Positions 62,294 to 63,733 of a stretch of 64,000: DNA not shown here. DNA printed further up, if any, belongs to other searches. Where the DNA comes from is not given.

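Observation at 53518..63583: Gram-positive cai/bbu-like quaternary-amine acyl-CoA locus joined to a Bcd/EtfBA module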

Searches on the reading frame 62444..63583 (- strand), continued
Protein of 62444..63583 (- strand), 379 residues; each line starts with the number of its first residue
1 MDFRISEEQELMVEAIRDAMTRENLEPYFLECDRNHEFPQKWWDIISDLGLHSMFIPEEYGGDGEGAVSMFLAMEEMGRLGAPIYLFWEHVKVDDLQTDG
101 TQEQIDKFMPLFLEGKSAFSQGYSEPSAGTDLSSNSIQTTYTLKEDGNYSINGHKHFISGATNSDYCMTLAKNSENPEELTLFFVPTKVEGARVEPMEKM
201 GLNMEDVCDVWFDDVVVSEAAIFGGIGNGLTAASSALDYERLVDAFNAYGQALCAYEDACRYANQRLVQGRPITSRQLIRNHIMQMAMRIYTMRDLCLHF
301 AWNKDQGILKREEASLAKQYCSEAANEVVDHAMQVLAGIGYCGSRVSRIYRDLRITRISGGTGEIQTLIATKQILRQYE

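Call 27: search_protein_families(library=ncbifam, proteins=[L001:6017-7624:-, L001:7681-8613:-, L001:8778-9557:-, L001:4949-5959:-, L001:479-1924:-, L009:8359-8979:+, L009:12598-14211:+], max_evalue=1e-10)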
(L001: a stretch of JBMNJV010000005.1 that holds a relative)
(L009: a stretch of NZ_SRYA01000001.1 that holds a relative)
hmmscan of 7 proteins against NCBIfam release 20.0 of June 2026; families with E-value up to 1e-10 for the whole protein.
L001:6017-7624:- (535 aa): 97 families (the best 25 are shown)
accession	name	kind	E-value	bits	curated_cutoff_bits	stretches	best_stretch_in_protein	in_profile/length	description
NF005947.1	PRK08008.1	equivalog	6.7e-178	592.5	651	1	10-526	2-516/518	crotonobetaine/carnitine-CoA ligase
NF004837.0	PRK06187.1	subfamily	5.4e-105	351.6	476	1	44-530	30-521/531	long-chain-fatty-acid--CoA ligase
NF004808.0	PRK06155.1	equivalog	4.7e-89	299.1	722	1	46-532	45-523/542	ATP-dependent acyl-CoA ligase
NF006182.0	PRK08316.1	subfamily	2.2e-78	264.1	663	1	46-529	35-515/523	fatty acyl-CoA synthetase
NF009233.0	PRK12583.1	subfamily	9.5e-76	255.3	832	1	39-534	37-553/558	fatty acid CoA ligase family protein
NF002966.0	PRK03640.1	equivalog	8e-73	245.7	556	1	46-530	26-479/483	o-succinylbenzoate--CoA ligase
NF005702.0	PRK07514.1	subfamily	6.4e-67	226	558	1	43-529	25-498/506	malonyl-CoA synthase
NF004511.1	PRK05852.1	equivalog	2e-66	224.7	650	1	46-530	25-503/505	FadD7 family fatty acid--CoA ligase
NF005307.0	PRK06839.1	equivalog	3.1e-66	224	748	1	46-530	26-492/496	o-succinylbenzoate--CoA ligase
NF052269.1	Staph_lig_FadD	equivalog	6.6e-66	222.7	650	1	40-530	20-492/499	long-chain-fatty-acid--CoA ligase FadD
NF004822.0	PRK06178.1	equivalog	4.2e-65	220.4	782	1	48-531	63-567/571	acyl-CoA synthetase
NF006181.0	PRK08314.1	subfamily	2.4e-64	217.6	705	1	46-527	48-550/563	long-chain-fatty-acid--CoA ligase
NF004797.0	PRK06145.1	equivalog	3.2e-64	217.1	850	1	47-526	27-490/499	acyl-CoA synthetase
NF004114.0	PRK05605.1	equivalog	4.1e-64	216.9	766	1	165-531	203-569/575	long-chain-fatty-acid--CoA ligase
TIGR01923.1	menE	equivalog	2.1e-63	214.7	330.15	1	49-525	1-440/442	o-succinylbenzoate--CoA ligase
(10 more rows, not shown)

L001:7681-8613:- (310 aa): 5 families
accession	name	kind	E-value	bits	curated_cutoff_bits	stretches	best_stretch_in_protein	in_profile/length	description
NF008884.0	PRK11916.1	equivalog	3.6e-59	200.7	528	1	8-309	3-309/312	electron transfer flavoprotein subunit alpha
NF002889.0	PRK03363.1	equivalog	2.8e-54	184.6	549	1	10-307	5-308/313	electron transfer flavoprotein subunit alpha/FixB family protein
NF042970.1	AcrlCoAredClosAcrA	equivalog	6.7e-36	124.1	600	1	169-310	216-357/360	acryloyl-CoA reductase electron transfer subunit beta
NF038209.1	mft_etfA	equivalog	2.1e-29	102.8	240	1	48-308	39-300/303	mycofactocin-associated electron transfer flavoprotein alpha subunit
NF051845.1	EtFlavAlphaProt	equivalog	3.4e-16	59.2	600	1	173-309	266-398/406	electron transfer flavoprotein subunit alpha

L001:8778-9557:- (259 aa): 4 families
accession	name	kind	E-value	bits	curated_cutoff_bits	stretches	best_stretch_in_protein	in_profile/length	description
NF008998.0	PRK12342.1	equivalog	3e-69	233.2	338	1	3-258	1-253/254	electron transfer flavoprotein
NF002888.0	PRK03359.1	subfamily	2.2e-57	194.4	219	1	3-256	1-254/256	putative electron transfer flavoprotein FixA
NF040731.1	flavo_sub_EftB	exception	2.1e-25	89.5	445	1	4-257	1-257/260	electron transfer flavoprotein subunit beta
NF042971.1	AcrlCoAredClosAcrB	equivalog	7.3e-20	71.1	475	1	3-217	1-215/266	acryloyl-CoA reductase electron transfer subunit gamma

L001:4949-5959:- (336 aa): 6 families
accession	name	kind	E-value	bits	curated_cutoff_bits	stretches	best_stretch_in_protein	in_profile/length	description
NF007547.0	PRK10162.1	equivalog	3.3e-111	371.3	389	1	10-329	3-318/321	acetyl esterase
NF058653.1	LipP1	equivalog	4.6e-49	166.9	350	1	28-321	7-295/300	LipP1 family hormone-sensitive lipase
NF033149.0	CHL_hydrolase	equivalog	4.3e-35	121.1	500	1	38-315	20-294/310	chloramphenicol hydrolase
NF058649.1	GTSAG_HSLs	subfamily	8.3e-22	78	380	1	18-328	18-310/312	GTSAG motif subfamily hormone-sensitive lipase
NF058651.1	GESAG_HSLs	subfamily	5.3e-17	61.8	430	1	39-312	18-277/296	GESAG motif subfamily hormone-sensitive lipase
NF058650.1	GCSAG_HSLs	subfamily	1.2e-13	51.3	410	1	32-329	21-312/314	GCSAG motif subfamily hormone-sensitive lipase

L001:479-1924:- (481 aa): 4 families
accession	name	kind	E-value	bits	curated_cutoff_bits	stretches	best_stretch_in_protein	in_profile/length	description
NF009709.0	PRK13238.1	subfamily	4.8e-167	556.4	285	1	10-463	5-462/463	tryptophanase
TIGR02618.1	tyr_phenol_ly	equivalog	1.5e-121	406.4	720.7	1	17-457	4-447/450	tyrosine phenol-lyase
NF053783.1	TphnTnaApg1401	equivalog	2.3e-111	373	750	1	15-460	7-455/457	tryptophanase TnaA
TIGR02617.1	tnaA_trp_ase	equivalog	2.7e-92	310.2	825.8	1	15-461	5-466/467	tryptophanase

L009:8359-8979:+ (206 aa): 6 families
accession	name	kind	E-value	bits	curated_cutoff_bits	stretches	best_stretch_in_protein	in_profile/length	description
TIGR03413.1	GSH_gloB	equivalog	2.8e-30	105.5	200.8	1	10-188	6-165/248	hydroxyacylglutathione hydrolase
NF007597.0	PRK10241.1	equivalog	1.3e-25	90.1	421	1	10-188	8-166/251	hydroxyacylglutathione hydrolase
NF041804.1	MBL_fold_SolJ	exception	8e-22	77.5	350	1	9-188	14-179/224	solanimycin biosynthesis MBL-fold hydrolase SolJ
NF040641.1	bifunc_ST_SDO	equivalog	5.3e-20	71.7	625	1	33-188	186-343/423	bifunctional sulfur transferase/dioxygenase Blh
NF012229.1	bla_class_B_core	domain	7.6e-14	52.1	100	1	24-137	24-136/139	metallo-beta-lactamase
NF033105.1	bla_subclass_B3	equivalog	1.8e-11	43.8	240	1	12-139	22-155/257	subclass B3 metallo-beta-lactamase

L009:12598-14211:+ (537 aa): 5 families
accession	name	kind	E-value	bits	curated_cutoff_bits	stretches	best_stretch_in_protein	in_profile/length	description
TIGR00813.1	sss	superfamily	1.4e-34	119.9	184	1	32-431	1-411/411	sodium/solute symporter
TIGR03648.1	Na_symport_lg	subfamily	4.4e-29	101.3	320.75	1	7-192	4-186/547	VC_2705 family sodium/solute symporter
TIGR02119.1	panF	equivalog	7.9e-26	91.1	328.05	1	5-475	4-465/471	sodium/pantothenate symporter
TIGR02121.1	Na_Pro_sym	equivalog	6.7e-23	81.2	515.5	1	4-479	3-470/488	sodium/proline symporter PutP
NF011948.0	PRK15419.1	equivalog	7e-14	51.6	955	1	5-446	8-452/502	sodium/proline symporter PutP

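Call 29: search_solved_structures(query=window:62444-63583:-, max_evalue=1e-30)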
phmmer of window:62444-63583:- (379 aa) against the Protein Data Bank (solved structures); distinct sequences matched with E-value up to 1e-30: 45.
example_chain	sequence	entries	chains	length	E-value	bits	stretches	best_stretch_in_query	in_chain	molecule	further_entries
5lnx_A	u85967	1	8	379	1.5e-47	165.5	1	4-375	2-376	Acyl-CoA dehydrogenase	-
4n5f_A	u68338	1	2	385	1.7e-45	158.7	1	2-373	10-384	Putative acyl-CoA dehydrogenase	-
4u83_A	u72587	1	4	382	1.8e-45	158.7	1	5-371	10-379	Acyl-CoA dehydrogenase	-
4m9a_A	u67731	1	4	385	4.2e-44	154.2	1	2-373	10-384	Acyl-CoA dehydrogenase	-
4o5m_A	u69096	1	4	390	1.2e-43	152.7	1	1-376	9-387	Isovaleryl-CoA dehydrogenase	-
2dvl_A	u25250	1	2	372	1.7e-43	152.2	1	5-375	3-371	Acyl-CoA dehydrogenase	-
3nf4_A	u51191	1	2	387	3.1e-43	151.3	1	7-374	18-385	acyl-CoA dehydrogenase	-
1buc_A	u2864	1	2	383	1.2e-42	149.5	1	1-375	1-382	BUTYRYL-COA DEHYDROGENASE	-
4l1f_A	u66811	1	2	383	1.3e-42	149.3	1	1-377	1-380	Acyl-CoA dehydrogenase domain protein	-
5ol2_C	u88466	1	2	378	2.8e-42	148.2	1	12-375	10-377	Acyl-CoA dehydrogenase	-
6fah_C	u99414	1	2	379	4.7e-42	147.4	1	6-376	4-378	Caffeyl-CoA reductase-Etf complex subunit CarC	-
7szv_A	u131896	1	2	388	1.8e-40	142.2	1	20-372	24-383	Acyl-CoA dehydrogenase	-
8i4p_A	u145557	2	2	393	2.1e-40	142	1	3-378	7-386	Acyl-CoA dehydrogenase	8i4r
2vig_A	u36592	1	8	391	2.2e-40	142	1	5-378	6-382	SHORT-CHAIN SPECIFIC ACYL-COA DEHYDROGENASE,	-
4kto_A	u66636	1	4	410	2.2e-40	141.9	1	2-374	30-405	isovaleryl-CoA dehydrogenase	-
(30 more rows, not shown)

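Call 46: find_encoding_contigs(protein=window:62444-63583:-, flank=10000, max_places=6)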
Protein window:62444-63583:- (379 aa): 9 contigs read that carry it; 3 places shown.
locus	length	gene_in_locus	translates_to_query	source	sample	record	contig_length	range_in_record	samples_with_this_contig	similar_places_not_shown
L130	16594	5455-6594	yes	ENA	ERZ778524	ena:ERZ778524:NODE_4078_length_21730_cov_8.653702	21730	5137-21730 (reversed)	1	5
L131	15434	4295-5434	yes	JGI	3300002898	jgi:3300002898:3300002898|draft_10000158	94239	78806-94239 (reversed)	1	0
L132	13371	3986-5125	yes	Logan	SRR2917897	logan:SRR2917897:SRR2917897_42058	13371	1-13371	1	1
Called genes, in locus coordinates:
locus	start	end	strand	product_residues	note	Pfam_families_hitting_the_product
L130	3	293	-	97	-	?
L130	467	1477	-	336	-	PF00135:COesterase (weak), PF20434:BD-FAE, PF07859:Abhydrolase_3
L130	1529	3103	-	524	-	PF00501:AMP-binding, PF13193:AMP-binding_C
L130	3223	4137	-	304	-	PF01012:ETF, PF00766:ETF_alpha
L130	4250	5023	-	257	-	PF01012:ETF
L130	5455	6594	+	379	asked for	PF02771:Acyl-CoA_dh_N, PF02770:Acyl-CoA_dh_M, PF00441:Acyl-CoA_dh_1, PF08028:Acyl-CoA_dh_2 (weak)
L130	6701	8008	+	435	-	PF07690:MFS_1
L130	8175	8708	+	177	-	PF06081:ArAE_1, PF13515:FUSC_2 (weak)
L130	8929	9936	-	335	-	PF01012:ETF, PF00766:ETF_alpha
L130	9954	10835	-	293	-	PF01012:ETF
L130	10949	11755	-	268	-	PF00378:ECH_1, PF16113:ECH_2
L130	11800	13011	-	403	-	PF02515:CoA_transf_3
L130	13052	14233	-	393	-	PF02515:CoA_transf_3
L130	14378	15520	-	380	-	PF02771:Acyl-CoA_dh_N, PF02770:Acyl-CoA_dh_M, PF00441:Acyl-CoA_dh_1, PF08028:Acyl-CoA_dh_2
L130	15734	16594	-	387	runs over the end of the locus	PF00155:Aminotran_1_2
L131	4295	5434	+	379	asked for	PF02771:Acyl-CoA_dh_N, PF02770:Acyl-CoA_dh_M, PF00441:Acyl-CoA_dh_1, PF08028:Acyl-CoA_dh_2 (weak)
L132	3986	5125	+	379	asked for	PF02771:Acyl-CoA_dh_N, PF02770:Acyl-CoA_dh_M, PF00441:Acyl-CoA_dh_1, PF08028:Acyl-CoA_dh_2 (weak)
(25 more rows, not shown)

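Call 59: search_solved_structures(query=L130:3223-4137:-, max_evalue=1e-20)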
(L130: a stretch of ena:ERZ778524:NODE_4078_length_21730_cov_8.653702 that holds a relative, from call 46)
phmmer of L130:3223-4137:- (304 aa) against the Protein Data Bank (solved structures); distinct sequences matched with E-value up to 1e-20: 14.
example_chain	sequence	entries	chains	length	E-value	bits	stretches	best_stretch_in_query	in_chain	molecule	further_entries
7qh2_A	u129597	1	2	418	1.6e-35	126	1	44-301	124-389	Lactate dehydrogenase (NAD(+),ferredoxin) subunit LctC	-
1efp_A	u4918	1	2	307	2.1e-33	119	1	61-304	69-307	PROTEIN (ELECTRON TRANSFER FLAVOPROTEIN)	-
5ol2_A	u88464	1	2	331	5.3e-31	111.2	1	23-304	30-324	Electron transfer flavoprotein large subunit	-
6fah_A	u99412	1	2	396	8.9e-30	107.1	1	45-304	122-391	Caffeyl-CoA reductase-Etf complex subunit CarE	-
5ow0_A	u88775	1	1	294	1.6e-29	106.3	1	68-303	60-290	Electron transfer flavoprotein, alpha subunit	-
1efv_A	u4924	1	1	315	3.4e-28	102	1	172-302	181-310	ELECTRON TRANSFER FLAVOPROTEIN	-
1t9g_R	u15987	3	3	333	3.9e-28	101.8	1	172-302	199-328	Electron transfer flavoprotein alpha-subunit, mitochondrial | Electron transfer flavoprotein alpha-subunit, mitochondrial precursor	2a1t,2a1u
1o94_D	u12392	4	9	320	1.1e-23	87.2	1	21-300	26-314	ELECTRON TRANSFER FLAVOPROTEIN ALPHA-SUBUNIT | ELECTRON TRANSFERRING FLAVOPROTEIN ALPHA-SUBUNIT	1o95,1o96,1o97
7koe_B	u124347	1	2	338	1.6e-23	86.7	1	59-304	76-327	Electron transfer flavoprotein, alpha subunit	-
3clu_D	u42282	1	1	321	3.2e-23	85.6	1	21-300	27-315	Electron transfer flavoprotein subunit alpha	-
3clt_D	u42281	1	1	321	6.2e-23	84.7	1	21-300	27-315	Electron transfer flavoprotein subunit alpha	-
3clr_D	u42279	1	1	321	8.3e-23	84.3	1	21-300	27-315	Electron transfer flavoprotein subunit alpha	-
3cls_D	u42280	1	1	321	1.4e-22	83.5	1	21-300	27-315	Electron transfer flavoprotein subunit alpha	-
4kpu_A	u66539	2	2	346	1.1e-21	80.6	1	183-303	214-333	Electron transfer flavoprotein alpha subunit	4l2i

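Call 61: find_encoding_contigs(protein=P0051, flank=9000, max_places=2)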
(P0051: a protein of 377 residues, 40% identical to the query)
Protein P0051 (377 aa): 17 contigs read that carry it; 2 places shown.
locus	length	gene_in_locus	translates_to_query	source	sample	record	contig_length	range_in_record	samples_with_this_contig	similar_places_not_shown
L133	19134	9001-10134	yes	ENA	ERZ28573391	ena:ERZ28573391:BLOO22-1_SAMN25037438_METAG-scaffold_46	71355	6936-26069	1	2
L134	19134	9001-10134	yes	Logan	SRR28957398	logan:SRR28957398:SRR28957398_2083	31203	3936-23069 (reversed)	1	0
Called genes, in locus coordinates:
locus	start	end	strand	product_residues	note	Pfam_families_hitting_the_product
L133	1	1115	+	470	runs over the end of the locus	PF00069:Pkinase, PF07714:PK_Tyr_Ser-Thr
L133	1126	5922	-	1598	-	PF00270:DEAD (weak), PF13245:AAA_19 (weak), PF00271:Helicase_C (weak), PF04408:WHD_HA2 (weak), PF21010:HA2_C, PF07717:OB_NTP_bind, PF11898:DUF3418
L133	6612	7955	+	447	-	PF07690:MFS_1, PF12832:MFS_1_like (weak)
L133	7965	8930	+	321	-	PF01738:DLH (faint), PF20434:BD-FAE, PF07859:Abhydrolase_3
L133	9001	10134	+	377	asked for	PF02771:Acyl-CoA_dh_N, PF02770:Acyl-CoA_dh_M, PF00441:Acyl-CoA_dh_1, PF08028:Acyl-CoA_dh_2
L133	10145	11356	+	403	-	PF02515:CoA_transf_3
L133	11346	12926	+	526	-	PF00501:AMP-binding, PF13193:AMP-binding_C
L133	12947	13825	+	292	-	PF22622:MFE-2_hydrat-2_N (weak), PF01575:MaoC_dehydratas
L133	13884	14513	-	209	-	PF00440:TetR_N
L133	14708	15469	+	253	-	PF01012:ETF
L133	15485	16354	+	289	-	PF01012:ETF, PF00766:ETF_alpha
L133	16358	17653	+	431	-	PF00890:FAD_binding_2 (weak), PF01266:DAO, PF01494:FAD_binding_3, PF01946:Thi4 (weak), PF03486:HI0933_like, PF07992:Pyr_redox_2 (weak), PF12831:FAD_oxidored, PF13450:NAD_binding_8, +1 more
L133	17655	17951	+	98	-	PF05187:Fer4_ETF_QO (weak)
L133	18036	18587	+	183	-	PF13508:Acetyltransf_7 (weak)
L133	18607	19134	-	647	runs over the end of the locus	PF03169:OPT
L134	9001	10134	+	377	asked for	PF02771:Acyl-CoA_dh_N, PF02770:Acyl-CoA_dh_M, PF00441:Acyl-CoA_dh_1, PF08028:Acyl-CoA_dh_2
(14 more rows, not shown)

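Call 62: find_encoding_contigs(protein=P0049, flank=9000, max_places=2)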
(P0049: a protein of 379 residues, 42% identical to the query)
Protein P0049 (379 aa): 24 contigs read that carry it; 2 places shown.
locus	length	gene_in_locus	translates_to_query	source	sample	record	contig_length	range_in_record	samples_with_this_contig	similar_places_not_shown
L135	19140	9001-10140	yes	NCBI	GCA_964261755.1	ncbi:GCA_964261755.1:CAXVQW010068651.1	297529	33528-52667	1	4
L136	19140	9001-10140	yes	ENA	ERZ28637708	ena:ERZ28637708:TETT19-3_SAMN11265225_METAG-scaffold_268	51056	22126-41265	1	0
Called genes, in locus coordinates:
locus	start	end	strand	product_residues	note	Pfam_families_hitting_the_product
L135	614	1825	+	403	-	PF02515:CoA_transf_3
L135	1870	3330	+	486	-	PF03600:CitMHS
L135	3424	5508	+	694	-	PF00724:Oxidored_FMN, PF00070:Pyr_redox (faint), PF00890:FAD_binding_2 (weak), PF01266:DAO (faint), PF03486:HI0933_like (weak), PF07992:Pyr_redox_2, PF12831:FAD_oxidored, PF13450:NAD_binding_8, +1 more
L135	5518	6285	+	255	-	PF00378:ECH_1, PF16113:ECH_2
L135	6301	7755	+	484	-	PF03600:CitMHS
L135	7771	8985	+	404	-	PF02515:CoA_transf_3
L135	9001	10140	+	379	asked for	PF02771:Acyl-CoA_dh_N, PF22924:ACOX_C_alpha1 (faint), PF02770:Acyl-CoA_dh_M, PF00441:Acyl-CoA_dh_1, PF08028:Acyl-CoA_dh_2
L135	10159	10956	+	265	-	PF11716:MDMPI_N, PF07398:MDMPI_C (weak)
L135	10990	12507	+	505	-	PF00501:AMP-binding, PF13193:AMP-binding_C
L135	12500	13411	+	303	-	PF01040:UbiA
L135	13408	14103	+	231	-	PF01209:Ubie_methyltran, PF13489:Methyltransf_23, PF00891:Methyltransf_2 (weak), PF07021:MetW, PF13649:Methyltransf_25, PF13847:Methyltransf_31, PF08241:Methyltransf_11, PF08242:Methyltransf_12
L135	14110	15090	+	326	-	PF00348:polyprenyl_synt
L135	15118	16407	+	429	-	PF00890:FAD_binding_2 (weak), PF01134:GIDA, PF01266:DAO, PF01494:FAD_binding_3, PF01946:Thi4 (weak), PF12831:FAD_oxidored, PF13450:NAD_binding_8, PF26311:ETF-QO_FixC_C, +5 more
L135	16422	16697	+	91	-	-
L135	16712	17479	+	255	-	PF01012:ETF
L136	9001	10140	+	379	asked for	PF02771:Acyl-CoA_dh_N, PF22924:ACOX_C_alpha1 (faint), PF02770:Acyl-CoA_dh_M, PF00441:Acyl-CoA_dh_1, PF08028:Acyl-CoA_dh_2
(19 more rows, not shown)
